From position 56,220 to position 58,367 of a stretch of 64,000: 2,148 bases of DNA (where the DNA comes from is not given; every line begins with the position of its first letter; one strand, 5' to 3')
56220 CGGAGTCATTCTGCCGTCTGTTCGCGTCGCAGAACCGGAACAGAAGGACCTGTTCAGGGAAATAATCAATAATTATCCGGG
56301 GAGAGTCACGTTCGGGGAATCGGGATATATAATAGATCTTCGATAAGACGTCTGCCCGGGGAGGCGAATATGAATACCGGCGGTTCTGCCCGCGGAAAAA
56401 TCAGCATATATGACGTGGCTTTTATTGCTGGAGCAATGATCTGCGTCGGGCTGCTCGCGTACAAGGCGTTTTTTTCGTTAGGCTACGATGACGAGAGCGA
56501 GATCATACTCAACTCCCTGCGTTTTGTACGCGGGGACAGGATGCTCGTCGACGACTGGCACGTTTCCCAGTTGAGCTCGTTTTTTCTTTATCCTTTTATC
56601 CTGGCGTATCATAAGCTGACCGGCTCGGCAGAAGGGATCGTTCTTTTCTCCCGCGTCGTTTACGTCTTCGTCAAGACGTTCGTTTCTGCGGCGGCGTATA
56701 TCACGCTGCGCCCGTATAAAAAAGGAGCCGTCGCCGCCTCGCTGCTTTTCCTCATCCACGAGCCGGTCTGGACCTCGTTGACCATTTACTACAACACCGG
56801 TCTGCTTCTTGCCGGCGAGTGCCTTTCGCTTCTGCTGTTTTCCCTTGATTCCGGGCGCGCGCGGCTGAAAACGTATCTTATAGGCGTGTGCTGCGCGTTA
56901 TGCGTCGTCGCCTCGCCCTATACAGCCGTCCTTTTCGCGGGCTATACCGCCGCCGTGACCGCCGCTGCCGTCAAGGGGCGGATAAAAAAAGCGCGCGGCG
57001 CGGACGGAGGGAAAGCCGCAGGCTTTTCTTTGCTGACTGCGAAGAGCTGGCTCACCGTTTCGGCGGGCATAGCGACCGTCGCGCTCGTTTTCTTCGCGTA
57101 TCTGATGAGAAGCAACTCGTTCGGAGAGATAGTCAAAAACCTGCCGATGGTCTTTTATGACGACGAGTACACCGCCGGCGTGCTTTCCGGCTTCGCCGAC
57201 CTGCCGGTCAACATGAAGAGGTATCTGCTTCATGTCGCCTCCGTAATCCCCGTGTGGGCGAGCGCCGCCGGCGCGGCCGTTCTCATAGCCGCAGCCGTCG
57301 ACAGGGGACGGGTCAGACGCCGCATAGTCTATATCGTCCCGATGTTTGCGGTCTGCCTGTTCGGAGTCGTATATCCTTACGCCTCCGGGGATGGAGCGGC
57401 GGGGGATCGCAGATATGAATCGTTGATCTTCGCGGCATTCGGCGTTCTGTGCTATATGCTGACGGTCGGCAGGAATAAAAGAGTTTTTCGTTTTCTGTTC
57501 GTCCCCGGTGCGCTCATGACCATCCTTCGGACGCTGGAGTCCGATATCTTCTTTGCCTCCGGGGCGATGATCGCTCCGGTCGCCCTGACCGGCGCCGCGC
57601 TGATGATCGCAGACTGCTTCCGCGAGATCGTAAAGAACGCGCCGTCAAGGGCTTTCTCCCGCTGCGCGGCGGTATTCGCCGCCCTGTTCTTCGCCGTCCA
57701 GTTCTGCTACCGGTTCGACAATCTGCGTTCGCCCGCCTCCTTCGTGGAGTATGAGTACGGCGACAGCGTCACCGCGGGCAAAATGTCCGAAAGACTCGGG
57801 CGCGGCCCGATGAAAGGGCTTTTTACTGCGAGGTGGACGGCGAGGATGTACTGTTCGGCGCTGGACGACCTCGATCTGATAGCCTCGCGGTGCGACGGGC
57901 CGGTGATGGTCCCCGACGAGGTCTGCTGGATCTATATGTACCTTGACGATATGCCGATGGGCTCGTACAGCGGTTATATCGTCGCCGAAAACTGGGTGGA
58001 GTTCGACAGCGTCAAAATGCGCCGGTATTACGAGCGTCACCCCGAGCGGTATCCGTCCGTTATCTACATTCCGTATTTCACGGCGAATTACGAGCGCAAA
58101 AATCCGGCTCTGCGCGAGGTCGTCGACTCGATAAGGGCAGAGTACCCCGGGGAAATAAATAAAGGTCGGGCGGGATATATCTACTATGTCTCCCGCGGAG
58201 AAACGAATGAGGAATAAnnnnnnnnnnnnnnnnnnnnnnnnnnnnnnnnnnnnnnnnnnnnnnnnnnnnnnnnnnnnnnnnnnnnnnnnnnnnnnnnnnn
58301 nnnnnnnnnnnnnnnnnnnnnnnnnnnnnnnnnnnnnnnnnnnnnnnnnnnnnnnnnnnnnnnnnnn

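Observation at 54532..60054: Second, more diverged triplet of the same GT-C-like family in the opposite operon, six paralogs in all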

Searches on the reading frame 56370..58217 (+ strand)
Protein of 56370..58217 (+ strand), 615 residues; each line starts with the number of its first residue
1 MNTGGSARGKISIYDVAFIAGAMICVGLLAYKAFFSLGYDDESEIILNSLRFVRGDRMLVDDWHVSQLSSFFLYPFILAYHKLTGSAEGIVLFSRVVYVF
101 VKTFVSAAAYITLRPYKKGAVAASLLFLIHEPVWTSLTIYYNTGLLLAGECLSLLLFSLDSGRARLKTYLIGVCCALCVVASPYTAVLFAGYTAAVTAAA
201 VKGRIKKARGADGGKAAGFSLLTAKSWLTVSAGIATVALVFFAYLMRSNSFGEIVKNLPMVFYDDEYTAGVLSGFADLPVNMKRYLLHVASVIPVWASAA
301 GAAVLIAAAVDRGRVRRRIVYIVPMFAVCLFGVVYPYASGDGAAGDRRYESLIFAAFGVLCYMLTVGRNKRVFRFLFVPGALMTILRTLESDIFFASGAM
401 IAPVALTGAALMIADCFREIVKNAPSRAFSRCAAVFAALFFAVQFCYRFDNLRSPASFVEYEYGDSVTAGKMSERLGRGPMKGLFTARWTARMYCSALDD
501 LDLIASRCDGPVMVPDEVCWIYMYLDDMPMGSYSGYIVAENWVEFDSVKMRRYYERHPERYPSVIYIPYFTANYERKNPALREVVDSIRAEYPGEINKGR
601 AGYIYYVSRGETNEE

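Call 4: search_protein_families(library=pfam, proteins=[window:56370-58217:+], max_evalue=0.1)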
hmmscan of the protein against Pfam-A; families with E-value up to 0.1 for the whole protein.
window:56370-58217:+ (615 aa): 0 families

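Call 5: search_protein_families(library=ncbifam, proteins=[window:56370-58217:+], max_evalue=0.1)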
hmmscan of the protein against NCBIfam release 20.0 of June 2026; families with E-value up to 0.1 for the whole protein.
window:56370-58217:+ (615 aa): 0 families

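Call 8: find_homologous_proteins(query=window:56370-58217:+)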
Query window:56370-58217:+ (615 aa): 7 proteins with E <= 0.001 among 8000 candidates.
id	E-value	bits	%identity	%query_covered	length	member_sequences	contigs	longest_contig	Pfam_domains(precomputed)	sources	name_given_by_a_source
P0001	1.2e-246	838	61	99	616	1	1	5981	-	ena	-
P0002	1.3e-238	812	60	99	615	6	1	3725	-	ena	-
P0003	2.6e-231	788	60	99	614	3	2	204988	-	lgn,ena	-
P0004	8.2e-66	241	30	97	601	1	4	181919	-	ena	-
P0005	4.0e-64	236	29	94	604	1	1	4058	-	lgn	-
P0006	4.7e-22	97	25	86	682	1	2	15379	-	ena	-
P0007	5.3e-15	73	24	94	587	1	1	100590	-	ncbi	-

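Call 19: predict_structure(alignment_id=A2)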
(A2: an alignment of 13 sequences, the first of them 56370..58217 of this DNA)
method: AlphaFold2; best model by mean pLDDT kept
length: 615 residues; sequences in the alignment: 13
mean_pLDDT: 78.8   pTM: 0.84
mean pLDDT of the five models: 78.8, 78.2, 77.9, 77.6, 76.9
residues with pLDDT >= 90: 204; 70-90: 258; 50-70: 92; < 50: 61
segments of 3 or more residues with pLDDT < 50: 1-8, 134-140, 212-218, 341-346, 459-468, 534-543, 572-577, 611-615
pLDDT, mean of each block of 10 residues (from residue 1): 40 93 93 76 81 79 66 88 92 90 95 94 93 49 83 92 87 91 82 88 75 50 89 93 82 77 54 62 66 73 91 91 89 67 51 88 92 93 82 62 92 95 94 92 86 60 45 87 87 90 91 79 87 49 61 83 83 48 72 86 82 36
secondary structure, 60 per line:
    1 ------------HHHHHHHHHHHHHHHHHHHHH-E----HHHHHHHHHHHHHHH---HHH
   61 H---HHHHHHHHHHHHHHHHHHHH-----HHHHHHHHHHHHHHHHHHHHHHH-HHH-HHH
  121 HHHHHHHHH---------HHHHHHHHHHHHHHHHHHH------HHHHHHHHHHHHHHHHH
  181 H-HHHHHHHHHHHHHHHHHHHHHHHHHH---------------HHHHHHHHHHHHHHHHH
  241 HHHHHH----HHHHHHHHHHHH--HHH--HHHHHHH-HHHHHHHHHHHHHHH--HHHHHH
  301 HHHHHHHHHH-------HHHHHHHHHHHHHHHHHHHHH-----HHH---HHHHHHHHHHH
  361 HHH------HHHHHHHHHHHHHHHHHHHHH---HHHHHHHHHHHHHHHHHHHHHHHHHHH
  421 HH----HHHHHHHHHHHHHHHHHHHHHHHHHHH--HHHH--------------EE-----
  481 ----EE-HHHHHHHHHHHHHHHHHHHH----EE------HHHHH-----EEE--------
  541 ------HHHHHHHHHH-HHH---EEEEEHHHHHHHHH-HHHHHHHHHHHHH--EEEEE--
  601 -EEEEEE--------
elements in order: H13-33 H40-54 H58-61 H65-84 H90-112 H118-129 H139-157 H164-181 H183-208 H224-246 H251-262 H270-276 H278-292 H295-310 H318-338 H350-363 H370-390 H394-422 H427-453 H456-459 H488-507 H520-524 E530-532 H547-556 E564-568 H569-577 H579-591 E594-598 E602-607

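Call 21: search_protein_representatives(alignment_id=A2)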
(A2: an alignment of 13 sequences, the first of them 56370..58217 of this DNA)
Query: 13 sequences, 607 profile positions. Proteins with E-value up to 0.001 (for the whole library): 3449; up to 1e-10: 2700; up to 1e-30: 1181. The best 150 are listed.
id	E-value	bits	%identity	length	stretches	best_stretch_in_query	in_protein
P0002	1.4e-250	849.6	-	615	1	7-605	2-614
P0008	1.0e-217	741.0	-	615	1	7-606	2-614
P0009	2.3e-200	683.7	-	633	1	15-606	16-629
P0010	1.4e-191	654.7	-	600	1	12-605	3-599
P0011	1.8e-174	598.2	-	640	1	4-605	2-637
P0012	8.0e-164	563.0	-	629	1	17-605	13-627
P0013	1.9e-158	545.3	-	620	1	20-606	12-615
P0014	4.0e-153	527.7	-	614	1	12-606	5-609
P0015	4.7e-152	524.1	-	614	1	12-606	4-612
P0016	5.3e-148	510.8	-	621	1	15-606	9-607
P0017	3.6e-146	504.7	-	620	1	19-606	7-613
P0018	1.2e-141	489.8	-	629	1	21-606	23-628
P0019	1.4e-141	489.5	-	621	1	17-606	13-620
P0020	5.8e-138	477.6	-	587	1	24-605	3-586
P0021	4.7e-137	474.6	-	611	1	18-605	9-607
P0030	6.4e-127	441.1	-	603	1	9-606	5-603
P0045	1.2e-120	420.4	-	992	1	10-578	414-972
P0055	2.3e-115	403.0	-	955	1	10-573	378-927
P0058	6.9e-115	401.4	-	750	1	19-568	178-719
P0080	4.2e-111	388.9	-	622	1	25-605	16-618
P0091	3.0e-109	382.8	-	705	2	14-381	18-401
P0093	4.1e-109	382.3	-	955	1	11-566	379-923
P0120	4.4e-106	372.3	-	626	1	8-606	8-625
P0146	1.4e-102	360.8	-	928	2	20-571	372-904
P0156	5.9e-101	355.4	-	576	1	15-570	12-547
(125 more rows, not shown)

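Call 22: search_protein_families(library=pfam, proteins=[P0045, P0055, P0093, P0146, P0058, P0091, P0030, P0080, P0120, P0156], max_evalue=0.05)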
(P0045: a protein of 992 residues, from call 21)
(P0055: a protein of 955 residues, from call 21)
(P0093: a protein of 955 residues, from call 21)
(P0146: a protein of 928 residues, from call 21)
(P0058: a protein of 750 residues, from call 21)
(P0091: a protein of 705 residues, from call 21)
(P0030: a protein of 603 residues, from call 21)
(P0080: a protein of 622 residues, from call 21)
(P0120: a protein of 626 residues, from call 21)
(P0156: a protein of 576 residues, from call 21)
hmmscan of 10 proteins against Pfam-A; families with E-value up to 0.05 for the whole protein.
P0045 (992 aa): 1 family
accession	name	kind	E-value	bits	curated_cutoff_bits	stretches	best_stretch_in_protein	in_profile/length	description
PF01757.29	Acyl_transf_3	-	2.9e-30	105.9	31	1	11-385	2-325/326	Acyltransferase domain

P0055 (955 aa): 1 family
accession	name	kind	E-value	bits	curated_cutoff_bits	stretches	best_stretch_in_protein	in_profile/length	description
PF01757.29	Acyl_transf_3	-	3e-18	66.4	31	1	13-347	3-325/326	Acyltransferase domain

P0093 (955 aa): 1 family
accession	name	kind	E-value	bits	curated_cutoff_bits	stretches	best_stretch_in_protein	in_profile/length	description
PF01757.29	Acyl_transf_3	-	1.3e-25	90.6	31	1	18-356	2-319/326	Acyltransferase domain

P0146 (928 aa): 1 family
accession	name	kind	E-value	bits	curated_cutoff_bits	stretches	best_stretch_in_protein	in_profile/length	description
PF01757.29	Acyl_transf_3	-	2.8e-21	76.4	31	1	10-335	3-324/326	Acyltransferase domain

P0058 (750 aa): 1 family
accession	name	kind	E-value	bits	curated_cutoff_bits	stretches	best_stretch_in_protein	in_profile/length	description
PF01757.29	Acyl_transf_3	-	1.6e-05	24.6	31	1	6-146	188-322/326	Acyltransferase domain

P0091 (705 aa): 0 families

P0030 (603 aa): 1 family
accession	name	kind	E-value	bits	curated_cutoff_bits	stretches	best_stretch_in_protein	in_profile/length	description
PF10745.14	DUF2530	-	0.027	15.1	25.5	0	369-409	20-60/77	Protein of unknown function (DUF2530)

P0080 (622 aa): 0 families

P0120 (626 aa): 0 families

P0156 (576 aa): 0 families

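Call 23: fold_search(model_id=the predicted structure, library=pdb)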
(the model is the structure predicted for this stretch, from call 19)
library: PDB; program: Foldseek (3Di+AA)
matches with E <= 10: 274; with E <= 0.001: 5
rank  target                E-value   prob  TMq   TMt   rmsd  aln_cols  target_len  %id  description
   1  9n9j_I                4.2e-05  1.00  0.45  0.40  15.8       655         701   10  Structure of a GRP94 folding intermediate engaged with a CCDC134- and FKBP11-bound secretory translocon (released 2025-11-19)
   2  7e9s_A                3.7e-04  1.00  0.35  0.27  18.9       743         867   13  Archaeal oligosaccharyltransferase AglB from Archaeoglobus fulgidus in complex with an inhibitory peptide and a dolich (released 2021-09-08)
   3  6gxc_A                3.8e-04  1.00  0.39  0.35  14.1       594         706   12  Bacterial oligosaccharyltransferase PglB in complex with an inhibitory peptide and a reactive lipid-linked oligosaccha (released 2018-11-14)
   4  6ftg_5                4.0e-04  1.00  0.43  0.42  16.2       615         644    8  Subtomogram average of OST-containing ribosome-translocon complexes from canine rough microsomal membranes (released 2018-03-21)
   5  5ogl_A                6.6e-04  1.00  0.38  0.34  14.2       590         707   12  Structure of bacterial oligosaccharyltransferase PglB in complex with an acceptor peptide and an lipid-linked oligosac (released 2017-10-25)
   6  3rce_A                1.0e-03  1.00  0.38  0.35  12.0       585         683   11  Bacterial oligosaccharyltransferase PglB (released 2011-06-15)
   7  8age_A                3.1e-03  1.00  0.39  0.38  13.6       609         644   10  Structure of yeast oligosaccharylransferase complex with acceptor peptide bound (released 2022-12-07)
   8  6ezn_F                3.2e-03  1.00  0.36  0.34  16.9       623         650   11  Cryo-EM structure of the yeast oligosaccharyltransferase (OST) complex (released 2018-01-17)
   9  8agc_A                3.8e-03  1.00  0.40  0.36  16.8       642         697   10  Structure of yeast oligosaccharylransferase complex with lipid-linked oligosaccharide and non-acceptor peptide bound (released 2022-12-07)
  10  9i5k_A                4.9e-03  1.00  0.35  0.41  12.3       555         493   13  Structure of the Chaetomium thermophilum Pmt4 homodimer (C2 symmetry) (released 2025-12-24)
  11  7oci_F                6.0e-03  1.00  0.41  0.40  11.2       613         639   10  Cryo-EM structure of yeast Ost6p containing oligosaccharyltransferase complex (released 2022-02-16)
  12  7bvc_A                1.2e-02  1.00  0.32  0.20  12.8       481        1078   13  Cryo-EM structure of Mycobacterium smegmatis arabinosyltransferase EmbA-EmbB-AcpM2 in complex with ethambutol (released 2020-04-29)
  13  8if8_C                1.8e-02  0.96  0.33  0.33  17.5       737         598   11  Arabinosyltransferase AftA (released 2023-05-31)
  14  8agb_A                2.0e-02  1.00  0.41  0.39  13.4       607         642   10  Structure of yeast oligosaccharylransferase complex with lipid-linked oligosaccharide bound (released 2022-12-07)
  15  8if8_B                2.5e-02  0.98  0.38  0.38  13.3       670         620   11  Arabinosyltransferase AftA (released 2023-05-31)
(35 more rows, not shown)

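Call 24: find_encoding_contigs(protein=P0003, flank=10000, max_places=4)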
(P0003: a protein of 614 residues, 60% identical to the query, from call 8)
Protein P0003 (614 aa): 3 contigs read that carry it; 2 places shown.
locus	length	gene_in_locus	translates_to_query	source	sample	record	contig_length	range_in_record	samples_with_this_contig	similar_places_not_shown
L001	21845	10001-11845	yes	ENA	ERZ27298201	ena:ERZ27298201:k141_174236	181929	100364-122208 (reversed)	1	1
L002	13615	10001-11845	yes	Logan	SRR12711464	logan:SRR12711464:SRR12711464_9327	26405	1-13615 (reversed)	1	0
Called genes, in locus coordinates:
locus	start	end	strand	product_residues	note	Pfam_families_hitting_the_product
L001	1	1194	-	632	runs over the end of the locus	-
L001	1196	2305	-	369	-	PF01041:DegT_DnrJ_EryC1, PF00155:Aminotran_1_2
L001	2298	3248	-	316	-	PF00535:Glycos_transf_2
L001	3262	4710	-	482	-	PF02310:B12-binding, PF04055:Radical_SAM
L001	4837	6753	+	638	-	PF08757:CotH, PF09479:Flg_new (weak)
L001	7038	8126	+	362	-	PF07786:HGSNAT_cat, PF01757:Acyl_transf_3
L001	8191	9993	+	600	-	-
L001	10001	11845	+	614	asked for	-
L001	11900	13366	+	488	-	PF02310:B12-binding, PF04055:Radical_SAM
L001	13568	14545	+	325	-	PF00288:GHMP_kinases_N, PF08544:GHMP_kinases_C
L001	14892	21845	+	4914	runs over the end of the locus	-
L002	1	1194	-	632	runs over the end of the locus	-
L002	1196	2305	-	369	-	PF01041:DegT_DnrJ_EryC1, PF00155:Aminotran_1_2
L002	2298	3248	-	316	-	PF00535:Glycos_transf_2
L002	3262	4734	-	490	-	PF02310:B12-binding, PF04055:Radical_SAM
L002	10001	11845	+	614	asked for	-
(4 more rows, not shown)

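Call 34: find_encoding_contigs(protein=P0007, flank=10000, max_places=2)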
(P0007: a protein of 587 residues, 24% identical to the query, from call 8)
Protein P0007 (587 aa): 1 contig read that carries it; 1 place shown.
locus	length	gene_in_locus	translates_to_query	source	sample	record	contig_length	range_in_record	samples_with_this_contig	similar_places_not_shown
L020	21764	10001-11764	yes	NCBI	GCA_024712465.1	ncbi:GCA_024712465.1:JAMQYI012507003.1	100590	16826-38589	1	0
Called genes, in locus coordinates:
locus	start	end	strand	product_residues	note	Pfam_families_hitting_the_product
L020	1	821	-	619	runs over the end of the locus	PF13522:GATase_6, PF13537:GATase_7, PF00733:Asn_synthase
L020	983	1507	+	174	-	PF13302:Acetyltransf_3, PF13420:Acetyltransf_4, PF13523:Acetyltransf_8, PF00583:Acetyltransf_1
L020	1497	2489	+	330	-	PF13641:Glyco_tranf_2_3, PF00535:Glycos_transf_2, PF10111:Glyco_tranf_2_2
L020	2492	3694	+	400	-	PF00534:Glycos_transf_1, PF13692:Glyco_trans_1_4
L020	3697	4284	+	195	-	PF00132:Hexapep, PF14602:Hexapep_2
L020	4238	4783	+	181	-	PF00132:Hexapep, PF14602:Hexapep_2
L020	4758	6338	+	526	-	-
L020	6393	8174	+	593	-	PF00664:ABC_membrane, PF00005:ABC_tran, PF02463:SMC_N (weak)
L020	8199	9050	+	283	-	PF01501:Glyco_transf_8 (weak)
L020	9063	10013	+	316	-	-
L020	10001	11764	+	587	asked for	-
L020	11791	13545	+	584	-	-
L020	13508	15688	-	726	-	-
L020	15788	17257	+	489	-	PF01943:Polysacc_synt, PF13440:Polysacc_synt_3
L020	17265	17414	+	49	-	-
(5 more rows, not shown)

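Call 35: find_encoding_contigs(protein=P0006, flank=10000, max_places=2)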
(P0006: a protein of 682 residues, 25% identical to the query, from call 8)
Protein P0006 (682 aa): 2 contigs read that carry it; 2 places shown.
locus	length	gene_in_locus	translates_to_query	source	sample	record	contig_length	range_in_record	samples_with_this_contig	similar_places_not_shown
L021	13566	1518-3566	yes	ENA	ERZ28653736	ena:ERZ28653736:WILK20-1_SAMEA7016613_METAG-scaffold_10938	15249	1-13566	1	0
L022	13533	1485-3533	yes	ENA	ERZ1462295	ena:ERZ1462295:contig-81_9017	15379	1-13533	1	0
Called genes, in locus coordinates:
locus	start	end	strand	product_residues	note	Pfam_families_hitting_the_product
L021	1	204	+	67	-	?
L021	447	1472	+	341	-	PF01381:HTH_3, PF13560:HTH_31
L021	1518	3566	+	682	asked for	-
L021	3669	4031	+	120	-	PF00903:Glyoxalase, PF12681:Glyoxalase_2, PF22677:Ble-like_N (weak)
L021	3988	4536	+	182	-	PF01066:CDP-OH_P_transf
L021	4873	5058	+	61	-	-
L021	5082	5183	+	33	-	-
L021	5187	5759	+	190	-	PF10263:SprT-like (faint)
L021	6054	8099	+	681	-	PF08757:CotH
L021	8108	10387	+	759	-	-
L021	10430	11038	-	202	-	PF06452:CBM9_1, PF16011:CBM9_2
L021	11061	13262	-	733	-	PF14498:Glyco_hyd_65N_2, PF22124:Glyco_hydro_95_cat, PF21307:Glyco_hydro_95_C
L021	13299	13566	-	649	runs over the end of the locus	?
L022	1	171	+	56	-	?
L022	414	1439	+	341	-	PF01381:HTH_3, PF13560:HTH_31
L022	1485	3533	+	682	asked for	-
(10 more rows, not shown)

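Call 54: search_solved_structures(query=A4, max_evalue=10, show_alignments=2)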
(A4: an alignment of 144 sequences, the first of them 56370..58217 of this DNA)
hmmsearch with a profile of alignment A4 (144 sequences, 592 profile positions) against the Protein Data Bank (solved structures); distinct sequences matched with E-value up to 10: 2.
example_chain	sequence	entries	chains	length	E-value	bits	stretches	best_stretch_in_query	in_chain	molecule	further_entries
6b87_A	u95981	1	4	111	0.36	12.4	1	222-297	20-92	TMHC2_E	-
7tgh_1B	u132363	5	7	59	3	9.4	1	180-235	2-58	NADH dehydrogenase subunit 1 | ND1b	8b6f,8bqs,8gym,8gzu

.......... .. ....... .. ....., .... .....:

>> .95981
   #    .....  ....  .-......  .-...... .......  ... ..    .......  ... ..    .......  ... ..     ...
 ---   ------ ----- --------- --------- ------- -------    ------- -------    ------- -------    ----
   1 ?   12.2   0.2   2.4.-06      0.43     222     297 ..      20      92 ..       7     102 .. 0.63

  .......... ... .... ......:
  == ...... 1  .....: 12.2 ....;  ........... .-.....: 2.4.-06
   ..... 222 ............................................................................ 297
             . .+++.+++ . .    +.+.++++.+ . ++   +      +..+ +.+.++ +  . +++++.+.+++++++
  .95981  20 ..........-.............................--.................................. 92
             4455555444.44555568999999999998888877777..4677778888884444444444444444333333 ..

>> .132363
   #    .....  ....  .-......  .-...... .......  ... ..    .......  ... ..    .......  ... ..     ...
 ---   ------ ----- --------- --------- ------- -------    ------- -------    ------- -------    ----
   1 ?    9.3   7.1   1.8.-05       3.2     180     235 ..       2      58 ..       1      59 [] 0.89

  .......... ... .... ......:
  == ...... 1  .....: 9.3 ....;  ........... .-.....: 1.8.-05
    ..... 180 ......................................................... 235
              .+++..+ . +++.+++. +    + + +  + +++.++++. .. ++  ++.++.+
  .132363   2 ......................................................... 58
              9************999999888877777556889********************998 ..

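Call 81: find_encoding_contigs(protein=P0001, flank=10000, max_places=3)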
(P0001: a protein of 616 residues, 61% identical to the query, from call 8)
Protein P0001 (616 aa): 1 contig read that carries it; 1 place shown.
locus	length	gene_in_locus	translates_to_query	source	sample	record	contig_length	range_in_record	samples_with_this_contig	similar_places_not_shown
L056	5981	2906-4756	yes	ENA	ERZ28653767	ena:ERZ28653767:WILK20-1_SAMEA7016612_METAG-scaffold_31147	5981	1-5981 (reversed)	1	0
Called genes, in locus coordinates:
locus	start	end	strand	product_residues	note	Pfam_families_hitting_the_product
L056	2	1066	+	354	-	?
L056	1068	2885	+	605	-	-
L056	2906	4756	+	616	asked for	-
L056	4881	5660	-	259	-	-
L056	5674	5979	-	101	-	?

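Call 82: find_encoding_contigs(protein=P0002, flank=10000, max_places=3)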
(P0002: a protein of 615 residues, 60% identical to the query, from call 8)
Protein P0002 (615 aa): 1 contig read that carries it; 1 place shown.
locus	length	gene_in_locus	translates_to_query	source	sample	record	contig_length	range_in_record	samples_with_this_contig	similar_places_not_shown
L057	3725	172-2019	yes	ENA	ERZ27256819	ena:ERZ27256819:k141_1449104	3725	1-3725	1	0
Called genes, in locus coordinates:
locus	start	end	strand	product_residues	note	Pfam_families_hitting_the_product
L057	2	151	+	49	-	?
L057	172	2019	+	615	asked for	-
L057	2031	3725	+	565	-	?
